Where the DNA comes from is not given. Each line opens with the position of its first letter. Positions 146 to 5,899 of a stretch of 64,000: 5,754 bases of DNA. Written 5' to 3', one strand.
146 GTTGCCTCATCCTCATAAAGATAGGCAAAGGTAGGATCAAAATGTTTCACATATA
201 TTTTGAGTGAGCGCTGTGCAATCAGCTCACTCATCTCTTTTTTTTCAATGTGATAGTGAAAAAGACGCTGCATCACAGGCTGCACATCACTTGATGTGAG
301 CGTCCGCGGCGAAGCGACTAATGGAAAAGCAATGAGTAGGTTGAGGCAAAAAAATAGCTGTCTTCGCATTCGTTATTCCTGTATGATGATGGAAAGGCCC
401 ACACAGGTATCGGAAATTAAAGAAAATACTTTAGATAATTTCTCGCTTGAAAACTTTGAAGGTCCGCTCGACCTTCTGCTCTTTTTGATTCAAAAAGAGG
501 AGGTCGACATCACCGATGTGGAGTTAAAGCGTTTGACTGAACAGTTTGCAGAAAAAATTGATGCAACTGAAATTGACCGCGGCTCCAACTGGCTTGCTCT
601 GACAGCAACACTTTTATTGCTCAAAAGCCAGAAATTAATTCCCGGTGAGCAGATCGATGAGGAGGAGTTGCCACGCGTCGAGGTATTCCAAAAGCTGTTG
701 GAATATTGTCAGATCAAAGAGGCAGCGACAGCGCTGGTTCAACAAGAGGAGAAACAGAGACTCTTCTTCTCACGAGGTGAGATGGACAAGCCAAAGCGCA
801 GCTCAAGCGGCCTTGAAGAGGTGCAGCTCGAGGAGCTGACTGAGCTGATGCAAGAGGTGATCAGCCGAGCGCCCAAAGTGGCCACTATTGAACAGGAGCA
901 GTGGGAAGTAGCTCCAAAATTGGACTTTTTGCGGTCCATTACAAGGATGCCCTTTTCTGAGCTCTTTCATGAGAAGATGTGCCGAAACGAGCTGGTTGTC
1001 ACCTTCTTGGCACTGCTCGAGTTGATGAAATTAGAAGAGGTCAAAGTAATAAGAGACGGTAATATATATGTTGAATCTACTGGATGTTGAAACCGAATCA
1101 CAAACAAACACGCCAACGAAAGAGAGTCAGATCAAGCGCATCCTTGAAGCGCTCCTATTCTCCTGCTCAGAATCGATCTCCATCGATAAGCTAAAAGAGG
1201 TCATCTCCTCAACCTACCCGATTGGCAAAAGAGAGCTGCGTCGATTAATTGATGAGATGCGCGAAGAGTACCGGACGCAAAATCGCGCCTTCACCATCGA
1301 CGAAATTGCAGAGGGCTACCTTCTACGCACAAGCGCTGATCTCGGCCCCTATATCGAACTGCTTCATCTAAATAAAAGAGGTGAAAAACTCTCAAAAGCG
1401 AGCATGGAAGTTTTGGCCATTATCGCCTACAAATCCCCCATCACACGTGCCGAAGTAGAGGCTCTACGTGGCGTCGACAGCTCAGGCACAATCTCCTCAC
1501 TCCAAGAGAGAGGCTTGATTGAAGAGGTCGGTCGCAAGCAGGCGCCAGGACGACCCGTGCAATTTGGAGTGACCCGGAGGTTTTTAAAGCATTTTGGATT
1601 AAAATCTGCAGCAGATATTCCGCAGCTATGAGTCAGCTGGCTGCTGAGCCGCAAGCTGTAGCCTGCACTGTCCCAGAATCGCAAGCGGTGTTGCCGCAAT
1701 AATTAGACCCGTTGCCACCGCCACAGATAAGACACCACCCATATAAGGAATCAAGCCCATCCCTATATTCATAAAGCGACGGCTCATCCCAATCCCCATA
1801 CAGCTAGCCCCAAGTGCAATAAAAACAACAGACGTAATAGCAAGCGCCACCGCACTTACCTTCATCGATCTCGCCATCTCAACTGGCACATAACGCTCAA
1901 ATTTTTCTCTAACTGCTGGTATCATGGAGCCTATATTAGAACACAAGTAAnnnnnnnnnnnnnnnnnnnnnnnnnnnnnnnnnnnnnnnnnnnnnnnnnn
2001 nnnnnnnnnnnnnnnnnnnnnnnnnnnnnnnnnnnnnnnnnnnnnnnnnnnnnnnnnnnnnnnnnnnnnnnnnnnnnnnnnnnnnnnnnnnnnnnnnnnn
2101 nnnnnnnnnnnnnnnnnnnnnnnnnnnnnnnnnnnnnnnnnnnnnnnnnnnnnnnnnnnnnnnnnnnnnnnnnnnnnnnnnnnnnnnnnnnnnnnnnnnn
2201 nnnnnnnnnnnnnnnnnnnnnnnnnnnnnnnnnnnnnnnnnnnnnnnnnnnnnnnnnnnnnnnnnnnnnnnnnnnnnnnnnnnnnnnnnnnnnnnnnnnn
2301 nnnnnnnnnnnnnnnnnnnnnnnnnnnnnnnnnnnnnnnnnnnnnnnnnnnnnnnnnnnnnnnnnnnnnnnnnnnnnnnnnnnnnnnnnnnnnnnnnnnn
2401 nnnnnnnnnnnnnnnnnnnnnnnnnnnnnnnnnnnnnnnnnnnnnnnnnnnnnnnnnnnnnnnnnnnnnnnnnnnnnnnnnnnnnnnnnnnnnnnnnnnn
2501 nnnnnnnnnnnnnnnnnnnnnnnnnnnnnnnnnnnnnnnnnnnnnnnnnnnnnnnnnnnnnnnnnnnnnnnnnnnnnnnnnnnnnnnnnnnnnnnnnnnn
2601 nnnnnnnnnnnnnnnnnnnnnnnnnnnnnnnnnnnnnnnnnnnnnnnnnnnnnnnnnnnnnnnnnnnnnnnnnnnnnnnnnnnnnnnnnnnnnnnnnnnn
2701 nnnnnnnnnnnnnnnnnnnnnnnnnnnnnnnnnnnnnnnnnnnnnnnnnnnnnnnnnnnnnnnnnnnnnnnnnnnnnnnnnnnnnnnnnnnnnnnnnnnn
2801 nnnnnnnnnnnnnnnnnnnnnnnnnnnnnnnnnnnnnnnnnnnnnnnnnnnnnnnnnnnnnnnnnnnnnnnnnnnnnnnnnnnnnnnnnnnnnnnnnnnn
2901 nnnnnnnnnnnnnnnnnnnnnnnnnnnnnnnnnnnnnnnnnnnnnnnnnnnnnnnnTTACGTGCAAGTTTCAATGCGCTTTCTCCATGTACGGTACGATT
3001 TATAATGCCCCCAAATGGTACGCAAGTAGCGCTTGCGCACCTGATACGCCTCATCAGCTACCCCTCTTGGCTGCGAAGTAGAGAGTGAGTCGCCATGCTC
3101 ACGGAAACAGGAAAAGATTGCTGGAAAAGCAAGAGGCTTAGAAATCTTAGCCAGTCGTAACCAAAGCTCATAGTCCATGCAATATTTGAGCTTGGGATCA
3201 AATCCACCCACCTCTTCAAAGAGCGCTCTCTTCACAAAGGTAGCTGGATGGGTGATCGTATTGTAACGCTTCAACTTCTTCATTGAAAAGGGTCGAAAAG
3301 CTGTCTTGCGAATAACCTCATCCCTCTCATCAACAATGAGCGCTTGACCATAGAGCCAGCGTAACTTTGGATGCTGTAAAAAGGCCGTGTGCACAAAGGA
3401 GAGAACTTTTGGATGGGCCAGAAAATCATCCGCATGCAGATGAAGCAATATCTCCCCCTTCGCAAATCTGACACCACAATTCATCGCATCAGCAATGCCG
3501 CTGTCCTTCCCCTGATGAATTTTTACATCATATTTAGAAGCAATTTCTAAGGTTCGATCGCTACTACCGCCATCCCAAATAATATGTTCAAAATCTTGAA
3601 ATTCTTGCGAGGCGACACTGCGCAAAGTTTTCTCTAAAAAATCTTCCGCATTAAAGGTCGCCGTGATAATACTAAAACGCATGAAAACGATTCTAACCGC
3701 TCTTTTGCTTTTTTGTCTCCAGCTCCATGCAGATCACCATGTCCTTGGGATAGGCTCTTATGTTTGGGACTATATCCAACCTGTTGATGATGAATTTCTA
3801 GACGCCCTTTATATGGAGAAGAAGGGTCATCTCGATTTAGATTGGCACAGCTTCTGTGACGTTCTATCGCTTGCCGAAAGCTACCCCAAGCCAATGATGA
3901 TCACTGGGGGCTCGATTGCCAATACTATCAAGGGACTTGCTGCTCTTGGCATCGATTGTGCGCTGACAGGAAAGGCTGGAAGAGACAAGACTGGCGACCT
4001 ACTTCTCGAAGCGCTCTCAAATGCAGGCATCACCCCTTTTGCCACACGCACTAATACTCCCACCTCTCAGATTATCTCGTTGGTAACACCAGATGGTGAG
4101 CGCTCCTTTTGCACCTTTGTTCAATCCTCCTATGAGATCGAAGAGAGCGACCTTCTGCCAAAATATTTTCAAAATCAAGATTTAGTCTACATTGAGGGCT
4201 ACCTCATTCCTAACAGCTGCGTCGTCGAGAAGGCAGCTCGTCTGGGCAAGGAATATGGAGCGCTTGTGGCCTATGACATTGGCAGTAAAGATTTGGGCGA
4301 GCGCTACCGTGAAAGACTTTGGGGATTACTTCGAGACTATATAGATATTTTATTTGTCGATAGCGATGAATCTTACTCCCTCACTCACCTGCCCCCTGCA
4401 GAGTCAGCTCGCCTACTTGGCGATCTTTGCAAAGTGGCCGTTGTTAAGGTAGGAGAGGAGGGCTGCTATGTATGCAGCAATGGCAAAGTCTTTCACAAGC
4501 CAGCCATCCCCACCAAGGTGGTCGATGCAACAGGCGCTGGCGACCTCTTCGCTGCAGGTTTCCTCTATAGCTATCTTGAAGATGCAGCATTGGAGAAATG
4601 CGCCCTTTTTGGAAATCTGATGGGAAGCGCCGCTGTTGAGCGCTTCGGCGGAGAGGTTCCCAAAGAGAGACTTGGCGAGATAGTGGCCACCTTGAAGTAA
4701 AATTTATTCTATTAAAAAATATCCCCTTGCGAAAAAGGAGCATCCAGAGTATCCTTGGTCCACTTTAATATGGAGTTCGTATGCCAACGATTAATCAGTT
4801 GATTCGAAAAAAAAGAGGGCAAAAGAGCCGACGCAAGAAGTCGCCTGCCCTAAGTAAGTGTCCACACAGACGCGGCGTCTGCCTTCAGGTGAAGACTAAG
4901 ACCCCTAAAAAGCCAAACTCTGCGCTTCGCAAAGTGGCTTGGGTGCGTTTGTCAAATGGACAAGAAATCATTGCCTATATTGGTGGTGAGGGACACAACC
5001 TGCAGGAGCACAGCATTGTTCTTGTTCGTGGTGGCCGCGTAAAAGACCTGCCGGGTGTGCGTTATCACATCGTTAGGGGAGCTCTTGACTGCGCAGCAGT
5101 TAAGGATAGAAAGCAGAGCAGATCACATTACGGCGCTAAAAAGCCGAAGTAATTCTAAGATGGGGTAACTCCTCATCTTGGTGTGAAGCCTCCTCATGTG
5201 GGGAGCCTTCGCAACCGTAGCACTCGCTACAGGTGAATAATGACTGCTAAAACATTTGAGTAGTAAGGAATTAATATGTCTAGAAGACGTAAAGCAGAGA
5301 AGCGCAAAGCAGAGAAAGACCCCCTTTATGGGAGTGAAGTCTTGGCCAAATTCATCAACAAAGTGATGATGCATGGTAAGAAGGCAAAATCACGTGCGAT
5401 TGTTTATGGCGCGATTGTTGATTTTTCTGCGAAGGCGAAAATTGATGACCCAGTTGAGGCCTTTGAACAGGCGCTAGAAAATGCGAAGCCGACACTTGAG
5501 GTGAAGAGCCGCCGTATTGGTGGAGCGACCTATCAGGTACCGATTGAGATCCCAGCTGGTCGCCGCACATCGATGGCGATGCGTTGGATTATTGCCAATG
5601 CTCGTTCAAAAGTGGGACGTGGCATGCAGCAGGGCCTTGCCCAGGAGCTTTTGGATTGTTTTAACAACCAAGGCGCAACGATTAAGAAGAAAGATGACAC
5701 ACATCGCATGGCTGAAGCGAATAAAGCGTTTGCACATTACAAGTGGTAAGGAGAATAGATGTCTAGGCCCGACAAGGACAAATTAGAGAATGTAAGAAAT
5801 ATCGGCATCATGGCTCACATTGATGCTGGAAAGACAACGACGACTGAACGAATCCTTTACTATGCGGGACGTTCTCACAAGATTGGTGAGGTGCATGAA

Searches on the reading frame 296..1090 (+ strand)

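Call 44: search_protein_families(library=pfam, max_evalue=0.000001, proteins=[window:296-1090:+])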
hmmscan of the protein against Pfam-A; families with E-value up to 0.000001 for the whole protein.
window:296-1090:+ (264 aa): 1 family
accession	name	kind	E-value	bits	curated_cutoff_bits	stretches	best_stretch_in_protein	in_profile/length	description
PF02616.19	SMC_ScpA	-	1.5e-18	68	24.6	1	64-251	1-218/232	Segregation and condensation protein ScpA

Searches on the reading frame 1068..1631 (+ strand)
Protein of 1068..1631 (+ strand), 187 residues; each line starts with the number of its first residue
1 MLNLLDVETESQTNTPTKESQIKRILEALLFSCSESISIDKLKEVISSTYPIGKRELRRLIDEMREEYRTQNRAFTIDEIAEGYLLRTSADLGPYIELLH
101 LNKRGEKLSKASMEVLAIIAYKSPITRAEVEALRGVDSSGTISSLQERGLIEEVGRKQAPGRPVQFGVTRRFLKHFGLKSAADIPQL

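Call 44: search_protein_families(library=pfam, max_evalue=0.000001, proteins=[window:1068-1631:+])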
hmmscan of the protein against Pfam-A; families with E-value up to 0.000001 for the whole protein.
window:1068-1631:+ (187 aa): 1 family
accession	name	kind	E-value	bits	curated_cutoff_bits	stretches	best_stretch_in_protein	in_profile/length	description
PF04079.22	SMC_ScpB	-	4.6e-52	176.3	27.4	1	25-187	2-160/160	Segregation and condensation complex subunit ScpB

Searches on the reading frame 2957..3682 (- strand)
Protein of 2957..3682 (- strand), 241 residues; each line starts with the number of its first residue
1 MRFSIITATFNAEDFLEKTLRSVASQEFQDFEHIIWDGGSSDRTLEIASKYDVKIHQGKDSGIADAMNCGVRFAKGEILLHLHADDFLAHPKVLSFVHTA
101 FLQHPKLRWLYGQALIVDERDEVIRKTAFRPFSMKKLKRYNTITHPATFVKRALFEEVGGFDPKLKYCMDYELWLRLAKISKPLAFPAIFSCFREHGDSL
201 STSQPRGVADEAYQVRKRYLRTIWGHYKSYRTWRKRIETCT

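Call 44: search_protein_families(library=pfam, max_evalue=0.000001, proteins=[window:2957-3682:-])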
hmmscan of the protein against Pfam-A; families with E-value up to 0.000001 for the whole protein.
window:2957-3682:- (241 aa): 3 families
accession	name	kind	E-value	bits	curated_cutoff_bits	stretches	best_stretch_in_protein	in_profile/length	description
PF00535.33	Glycos_transf_2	-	1.1e-21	77.9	23.3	1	4-97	1-100/168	Glycosyl transferase family 2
PF10111.15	Glyco_tranf_2_2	-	1.8e-10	41.2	27.3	1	13-212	12-224/276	Glycosyltransferase like family 2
PF13641.12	Glyco_tranf_2_3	-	4.2e-08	33.9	27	1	3-179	3-196/230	Glycosyltransferase like family 2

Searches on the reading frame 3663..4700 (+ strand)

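Call 44: search_protein_families(library=pfam, max_evalue=0.000001, proteins=[window:3663-4700:+])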
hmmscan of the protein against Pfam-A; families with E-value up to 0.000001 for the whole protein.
window:3663-4700:+ (345 aa): 1 family
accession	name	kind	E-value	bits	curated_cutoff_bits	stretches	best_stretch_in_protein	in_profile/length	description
PF00294.29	PfkB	-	2.1e-40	139.4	25.8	1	80-332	34-297/302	pfkB family carbohydrate kinase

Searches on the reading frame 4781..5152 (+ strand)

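Call 44: search_protein_families(library=pfam, max_evalue=0.000001, proteins=[window:4781-5152:+])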
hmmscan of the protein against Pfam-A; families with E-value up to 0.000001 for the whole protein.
window:4781-5152:+ (123 aa): 1 family
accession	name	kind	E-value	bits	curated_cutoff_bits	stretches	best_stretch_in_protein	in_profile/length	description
PF00164.32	Ribosom_S12_S23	-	3.1e-39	133.5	22.3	1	18-123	2-109/110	Ribosomal protein S12/S23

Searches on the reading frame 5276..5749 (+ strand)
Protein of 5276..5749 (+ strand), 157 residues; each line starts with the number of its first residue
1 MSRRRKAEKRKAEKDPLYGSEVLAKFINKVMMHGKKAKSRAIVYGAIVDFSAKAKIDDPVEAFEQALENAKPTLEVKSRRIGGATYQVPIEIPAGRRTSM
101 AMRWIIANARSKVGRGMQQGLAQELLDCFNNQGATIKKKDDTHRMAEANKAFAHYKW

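Call 44: search_protein_families(library=pfam, max_evalue=0.000001, proteins=[window:5276-5749:+])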
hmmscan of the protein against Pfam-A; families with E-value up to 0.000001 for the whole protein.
window:5276-5749:+ (157 aa): 1 family
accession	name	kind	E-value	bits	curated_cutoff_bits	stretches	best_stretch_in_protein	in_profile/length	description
PF00177.27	Ribosomal_S7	-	1.7e-54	183.8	24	1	2-150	1-148/148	Ribosomal protein S7p/S5e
